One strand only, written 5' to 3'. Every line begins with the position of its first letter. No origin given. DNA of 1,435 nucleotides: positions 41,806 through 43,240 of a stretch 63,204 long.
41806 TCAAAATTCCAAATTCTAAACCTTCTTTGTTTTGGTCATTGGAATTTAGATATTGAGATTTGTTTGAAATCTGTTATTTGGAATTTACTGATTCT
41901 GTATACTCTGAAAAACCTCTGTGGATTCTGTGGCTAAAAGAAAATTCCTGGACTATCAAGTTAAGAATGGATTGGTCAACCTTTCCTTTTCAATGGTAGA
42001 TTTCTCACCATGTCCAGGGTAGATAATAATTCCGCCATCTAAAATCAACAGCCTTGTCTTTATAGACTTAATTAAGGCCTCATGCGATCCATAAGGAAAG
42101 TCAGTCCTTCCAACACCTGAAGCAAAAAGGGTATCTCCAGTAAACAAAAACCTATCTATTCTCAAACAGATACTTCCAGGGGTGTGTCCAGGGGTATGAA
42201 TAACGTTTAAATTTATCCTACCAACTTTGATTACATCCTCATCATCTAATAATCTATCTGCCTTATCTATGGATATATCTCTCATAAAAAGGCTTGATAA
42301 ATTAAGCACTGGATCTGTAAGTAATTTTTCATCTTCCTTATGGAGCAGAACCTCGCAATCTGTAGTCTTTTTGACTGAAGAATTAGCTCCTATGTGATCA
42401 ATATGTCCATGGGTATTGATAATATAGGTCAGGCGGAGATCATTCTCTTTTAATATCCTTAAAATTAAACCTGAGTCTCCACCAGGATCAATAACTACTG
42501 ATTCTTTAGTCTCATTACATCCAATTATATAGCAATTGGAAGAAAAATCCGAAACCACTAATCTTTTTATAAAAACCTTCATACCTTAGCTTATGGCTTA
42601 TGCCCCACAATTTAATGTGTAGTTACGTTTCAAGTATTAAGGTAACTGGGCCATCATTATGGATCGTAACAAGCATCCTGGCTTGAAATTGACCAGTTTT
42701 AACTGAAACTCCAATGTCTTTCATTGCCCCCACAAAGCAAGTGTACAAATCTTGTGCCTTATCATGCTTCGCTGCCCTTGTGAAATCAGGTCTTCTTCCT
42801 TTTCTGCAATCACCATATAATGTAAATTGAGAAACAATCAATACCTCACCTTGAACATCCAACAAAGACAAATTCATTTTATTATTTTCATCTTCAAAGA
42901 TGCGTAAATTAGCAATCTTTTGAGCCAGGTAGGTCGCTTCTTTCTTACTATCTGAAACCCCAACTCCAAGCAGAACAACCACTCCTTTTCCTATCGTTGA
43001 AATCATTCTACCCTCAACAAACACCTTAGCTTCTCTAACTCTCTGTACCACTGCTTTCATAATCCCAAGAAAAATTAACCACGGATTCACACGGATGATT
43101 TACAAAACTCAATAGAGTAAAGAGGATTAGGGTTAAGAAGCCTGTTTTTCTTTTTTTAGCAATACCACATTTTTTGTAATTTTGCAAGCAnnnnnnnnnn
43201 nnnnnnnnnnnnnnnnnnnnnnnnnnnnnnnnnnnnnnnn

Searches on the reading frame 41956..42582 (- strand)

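Call 13: search_protein_families(library=pfam, proteins=[window:41956-42582:-], max_evalue=0.001)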
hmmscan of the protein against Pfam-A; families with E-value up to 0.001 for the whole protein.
window:41956-42582:- (208 aa): 2 families
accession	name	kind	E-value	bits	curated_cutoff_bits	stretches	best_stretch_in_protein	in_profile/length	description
PF00753.33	Lactamase_B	-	7.9e-37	127.5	22.7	1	12-191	3-196/196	Metallo-beta-lactamase superfamily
PF19583.5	ODP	-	1.1e-05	25.8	27.2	1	14-157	2-141/194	ODP family beta lactamase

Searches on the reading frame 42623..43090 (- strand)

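Call 13: search_protein_families(library=pfam, proteins=[window:42623-43090:-], max_evalue=0.001)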
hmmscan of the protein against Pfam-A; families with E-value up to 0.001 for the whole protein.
window:42623-43090:- (155 aa): 1 family
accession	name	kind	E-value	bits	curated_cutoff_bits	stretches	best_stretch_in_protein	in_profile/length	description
PF02580.21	Tyr_Deacylase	-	3.5e-58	196.5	25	1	12-154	1-144/144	D-Tyr-tRNA(Tyr) deacylase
